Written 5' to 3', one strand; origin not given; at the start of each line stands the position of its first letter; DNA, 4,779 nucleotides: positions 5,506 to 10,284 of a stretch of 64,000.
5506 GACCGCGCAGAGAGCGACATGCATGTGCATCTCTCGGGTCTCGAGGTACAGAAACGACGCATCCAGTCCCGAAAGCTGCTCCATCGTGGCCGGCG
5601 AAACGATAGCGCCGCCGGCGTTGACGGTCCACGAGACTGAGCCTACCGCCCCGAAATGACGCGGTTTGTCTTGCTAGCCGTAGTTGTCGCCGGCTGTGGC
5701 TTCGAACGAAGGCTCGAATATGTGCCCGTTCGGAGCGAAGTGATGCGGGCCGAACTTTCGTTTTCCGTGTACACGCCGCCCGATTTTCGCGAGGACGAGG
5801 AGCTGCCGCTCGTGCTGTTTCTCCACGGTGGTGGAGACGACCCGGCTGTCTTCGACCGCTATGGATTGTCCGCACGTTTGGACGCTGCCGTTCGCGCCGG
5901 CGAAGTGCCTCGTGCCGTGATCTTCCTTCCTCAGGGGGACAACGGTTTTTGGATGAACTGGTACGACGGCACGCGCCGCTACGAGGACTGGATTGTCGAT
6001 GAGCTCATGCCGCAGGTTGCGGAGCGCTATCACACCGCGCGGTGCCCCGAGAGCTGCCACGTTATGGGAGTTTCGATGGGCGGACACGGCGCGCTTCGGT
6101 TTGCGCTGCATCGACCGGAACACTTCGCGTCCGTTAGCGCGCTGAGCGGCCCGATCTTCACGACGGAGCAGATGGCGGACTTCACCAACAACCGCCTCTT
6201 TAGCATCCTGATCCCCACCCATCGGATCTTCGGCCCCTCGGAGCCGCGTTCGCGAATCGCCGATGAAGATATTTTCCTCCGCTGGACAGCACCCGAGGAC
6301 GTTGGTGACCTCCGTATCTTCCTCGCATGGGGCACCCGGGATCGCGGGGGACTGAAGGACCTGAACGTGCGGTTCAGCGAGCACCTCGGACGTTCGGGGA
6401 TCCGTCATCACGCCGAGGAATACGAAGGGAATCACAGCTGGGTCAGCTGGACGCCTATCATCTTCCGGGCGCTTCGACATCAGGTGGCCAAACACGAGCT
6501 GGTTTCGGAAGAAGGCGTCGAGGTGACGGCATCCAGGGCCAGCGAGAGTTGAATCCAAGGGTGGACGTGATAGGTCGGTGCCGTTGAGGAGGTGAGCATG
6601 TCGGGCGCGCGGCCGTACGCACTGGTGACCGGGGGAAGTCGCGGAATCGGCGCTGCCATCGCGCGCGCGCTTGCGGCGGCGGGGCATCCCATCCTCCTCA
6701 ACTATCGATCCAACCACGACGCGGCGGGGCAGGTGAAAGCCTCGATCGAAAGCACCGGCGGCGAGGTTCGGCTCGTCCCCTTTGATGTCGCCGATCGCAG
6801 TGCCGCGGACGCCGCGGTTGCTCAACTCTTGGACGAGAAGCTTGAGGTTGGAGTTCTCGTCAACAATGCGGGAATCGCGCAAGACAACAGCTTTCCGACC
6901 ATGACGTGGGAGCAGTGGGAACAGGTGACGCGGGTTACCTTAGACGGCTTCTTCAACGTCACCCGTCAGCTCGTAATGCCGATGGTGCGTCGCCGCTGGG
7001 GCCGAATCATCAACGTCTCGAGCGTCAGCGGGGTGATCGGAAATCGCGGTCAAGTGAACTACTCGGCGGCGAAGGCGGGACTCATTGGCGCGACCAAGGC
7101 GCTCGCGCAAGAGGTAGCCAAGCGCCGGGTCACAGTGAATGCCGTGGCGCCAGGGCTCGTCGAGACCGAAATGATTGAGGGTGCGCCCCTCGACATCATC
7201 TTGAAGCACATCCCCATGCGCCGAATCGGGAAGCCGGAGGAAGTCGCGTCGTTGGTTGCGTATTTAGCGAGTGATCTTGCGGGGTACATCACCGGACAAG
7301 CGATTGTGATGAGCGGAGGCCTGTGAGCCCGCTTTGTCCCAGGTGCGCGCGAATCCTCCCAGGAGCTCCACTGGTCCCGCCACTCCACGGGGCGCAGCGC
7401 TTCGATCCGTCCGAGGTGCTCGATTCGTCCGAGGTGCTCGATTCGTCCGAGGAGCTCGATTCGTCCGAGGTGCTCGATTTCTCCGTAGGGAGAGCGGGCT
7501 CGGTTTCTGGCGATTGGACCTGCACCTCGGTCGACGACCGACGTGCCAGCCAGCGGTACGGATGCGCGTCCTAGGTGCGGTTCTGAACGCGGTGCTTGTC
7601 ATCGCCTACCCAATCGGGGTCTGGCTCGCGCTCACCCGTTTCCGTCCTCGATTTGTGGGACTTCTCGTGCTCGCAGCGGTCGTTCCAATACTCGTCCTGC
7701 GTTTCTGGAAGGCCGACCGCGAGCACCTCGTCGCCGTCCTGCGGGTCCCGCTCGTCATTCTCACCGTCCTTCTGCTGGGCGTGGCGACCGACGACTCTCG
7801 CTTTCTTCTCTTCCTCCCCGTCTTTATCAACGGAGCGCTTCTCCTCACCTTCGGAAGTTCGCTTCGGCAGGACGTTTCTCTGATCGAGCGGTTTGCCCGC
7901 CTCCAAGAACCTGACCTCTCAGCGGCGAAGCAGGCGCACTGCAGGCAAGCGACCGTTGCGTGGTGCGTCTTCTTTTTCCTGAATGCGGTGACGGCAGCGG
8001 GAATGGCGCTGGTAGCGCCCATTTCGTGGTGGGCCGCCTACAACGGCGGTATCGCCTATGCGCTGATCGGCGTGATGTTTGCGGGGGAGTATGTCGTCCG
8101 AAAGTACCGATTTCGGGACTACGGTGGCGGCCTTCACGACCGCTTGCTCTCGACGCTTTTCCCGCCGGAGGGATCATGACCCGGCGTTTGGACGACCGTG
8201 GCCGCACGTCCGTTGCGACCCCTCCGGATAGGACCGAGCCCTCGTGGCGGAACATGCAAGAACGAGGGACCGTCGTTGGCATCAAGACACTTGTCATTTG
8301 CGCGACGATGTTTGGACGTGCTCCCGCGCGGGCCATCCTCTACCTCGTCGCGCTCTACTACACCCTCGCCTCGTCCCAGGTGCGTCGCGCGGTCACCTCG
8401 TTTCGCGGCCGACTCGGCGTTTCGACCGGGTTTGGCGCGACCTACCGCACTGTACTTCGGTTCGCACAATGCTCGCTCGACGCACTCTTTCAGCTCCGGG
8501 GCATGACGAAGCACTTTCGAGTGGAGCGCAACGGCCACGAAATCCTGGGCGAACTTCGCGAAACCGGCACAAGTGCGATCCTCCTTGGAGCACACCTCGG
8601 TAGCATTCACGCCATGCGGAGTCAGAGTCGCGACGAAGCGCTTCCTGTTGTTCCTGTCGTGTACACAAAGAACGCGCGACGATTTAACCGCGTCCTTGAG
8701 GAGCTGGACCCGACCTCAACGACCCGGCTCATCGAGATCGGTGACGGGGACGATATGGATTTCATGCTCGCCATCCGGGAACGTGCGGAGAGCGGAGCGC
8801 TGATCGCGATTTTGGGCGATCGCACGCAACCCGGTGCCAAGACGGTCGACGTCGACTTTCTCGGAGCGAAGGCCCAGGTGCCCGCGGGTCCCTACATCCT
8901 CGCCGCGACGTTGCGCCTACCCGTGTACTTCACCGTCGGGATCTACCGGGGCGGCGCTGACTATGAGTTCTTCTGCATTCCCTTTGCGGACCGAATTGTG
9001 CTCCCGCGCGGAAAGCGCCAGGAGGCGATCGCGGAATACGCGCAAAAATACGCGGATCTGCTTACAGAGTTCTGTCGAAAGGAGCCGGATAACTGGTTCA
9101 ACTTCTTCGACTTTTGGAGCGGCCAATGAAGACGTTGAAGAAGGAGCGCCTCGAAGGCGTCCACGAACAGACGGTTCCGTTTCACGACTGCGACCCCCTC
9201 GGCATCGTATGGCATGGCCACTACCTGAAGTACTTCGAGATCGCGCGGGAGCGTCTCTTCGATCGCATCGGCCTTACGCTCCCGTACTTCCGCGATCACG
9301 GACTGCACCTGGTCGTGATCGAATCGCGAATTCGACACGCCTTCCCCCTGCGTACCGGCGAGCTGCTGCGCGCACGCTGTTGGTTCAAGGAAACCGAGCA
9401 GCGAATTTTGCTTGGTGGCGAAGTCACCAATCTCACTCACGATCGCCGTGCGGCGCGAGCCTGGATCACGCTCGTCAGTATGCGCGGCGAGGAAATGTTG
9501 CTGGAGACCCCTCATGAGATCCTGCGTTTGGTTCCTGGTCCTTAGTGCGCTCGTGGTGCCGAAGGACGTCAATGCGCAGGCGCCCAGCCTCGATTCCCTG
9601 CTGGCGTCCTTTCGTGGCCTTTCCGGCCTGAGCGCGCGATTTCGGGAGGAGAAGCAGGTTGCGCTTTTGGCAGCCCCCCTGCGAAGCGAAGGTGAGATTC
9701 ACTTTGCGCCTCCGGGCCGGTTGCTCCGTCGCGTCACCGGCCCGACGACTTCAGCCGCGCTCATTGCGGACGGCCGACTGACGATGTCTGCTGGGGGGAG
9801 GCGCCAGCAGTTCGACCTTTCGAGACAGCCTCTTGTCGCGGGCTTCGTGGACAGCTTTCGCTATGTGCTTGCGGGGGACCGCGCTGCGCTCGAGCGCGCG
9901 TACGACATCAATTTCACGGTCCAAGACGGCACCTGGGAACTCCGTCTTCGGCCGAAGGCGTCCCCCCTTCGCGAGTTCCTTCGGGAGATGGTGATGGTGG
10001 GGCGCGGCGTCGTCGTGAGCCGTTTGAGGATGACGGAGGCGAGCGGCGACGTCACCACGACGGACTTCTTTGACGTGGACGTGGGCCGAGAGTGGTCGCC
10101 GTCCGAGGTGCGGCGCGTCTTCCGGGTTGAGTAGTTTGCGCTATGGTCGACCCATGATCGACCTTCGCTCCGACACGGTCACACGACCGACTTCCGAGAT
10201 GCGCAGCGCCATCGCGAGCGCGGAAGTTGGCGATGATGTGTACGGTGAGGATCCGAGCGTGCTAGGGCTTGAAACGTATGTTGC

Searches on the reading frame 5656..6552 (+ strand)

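Call 81: search_protein_families(library=pfam, proteins=[window:5656-6552:+], max_evalue=0.0001)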
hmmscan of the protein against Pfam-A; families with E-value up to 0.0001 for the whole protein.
window:5656-6552:+ (298 aa): 2 families
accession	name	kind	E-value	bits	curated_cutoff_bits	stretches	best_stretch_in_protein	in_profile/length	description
PF00756.26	Esterase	-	4e-30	105.9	22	1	27-274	1-249/251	Putative esterase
PF12146.15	Hydrolase_4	-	4.5e-05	23.3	27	1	117-196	65-144/239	Serine aminopeptidase, S33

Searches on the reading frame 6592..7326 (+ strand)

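Call 81: search_protein_families(library=pfam, proteins=[window:6592-7326:+], max_evalue=0.0001)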
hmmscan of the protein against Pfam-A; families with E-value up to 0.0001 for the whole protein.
window:6592-7326:+ (244 aa): 4 families
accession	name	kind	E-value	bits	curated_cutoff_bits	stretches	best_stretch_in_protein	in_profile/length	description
PF13561.12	adh_short_C2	-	5.6e-59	200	27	1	17-244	6-235/236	Enoyl-(Acyl carrier protein) reductase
PF00106.31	adh_short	-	3.9e-55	186.8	26.6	1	10-196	3-188/195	short chain dehydrogenase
PF08659.16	KR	-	8.2e-24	84.9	22.6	1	11-183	4-171/180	KR domain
PF01370.27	Epimerase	-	2e-05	24.6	20.9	1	10-113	1-92/240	NAD dependent epimerase/dehydratase family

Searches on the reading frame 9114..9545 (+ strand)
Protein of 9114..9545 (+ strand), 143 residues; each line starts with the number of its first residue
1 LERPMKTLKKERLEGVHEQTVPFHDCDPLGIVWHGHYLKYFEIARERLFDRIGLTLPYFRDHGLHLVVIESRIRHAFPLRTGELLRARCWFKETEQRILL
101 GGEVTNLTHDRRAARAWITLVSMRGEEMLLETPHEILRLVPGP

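Call 81: search_protein_families(library=pfam, proteins=[window:9114-9545:+], max_evalue=0.0001)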
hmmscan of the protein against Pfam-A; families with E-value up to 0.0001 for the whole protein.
window:9114-9545:+ (143 aa): 2 families
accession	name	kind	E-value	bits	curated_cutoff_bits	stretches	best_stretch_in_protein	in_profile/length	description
PF13279.12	4HBT_2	-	7.3e-13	49.5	25.5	1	21-126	1-107/122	Thioesterase-like superfamily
PF03061.28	4HBT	-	4.8e-07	30.4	20.6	1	30-98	2-63/79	Thioesterase superfamily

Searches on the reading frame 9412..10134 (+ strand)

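Call 81: search_protein_families(library=pfam, proteins=[window:9412-10134:+], max_evalue=0.0001)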
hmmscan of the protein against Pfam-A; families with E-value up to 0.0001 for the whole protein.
window:9412-10134:+ (240 aa): 2 families
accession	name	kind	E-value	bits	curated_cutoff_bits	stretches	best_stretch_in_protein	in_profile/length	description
PF19574.5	LolA_3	-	1.1e-18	67.7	23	1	70-216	19-166/192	Outer membrane lipoprotein carrier protein LolA-like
PF03548.22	LolA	-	3.3e-06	27.4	23.6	1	70-226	3-155/165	Outer membrane lipoprotein carrier protein LolA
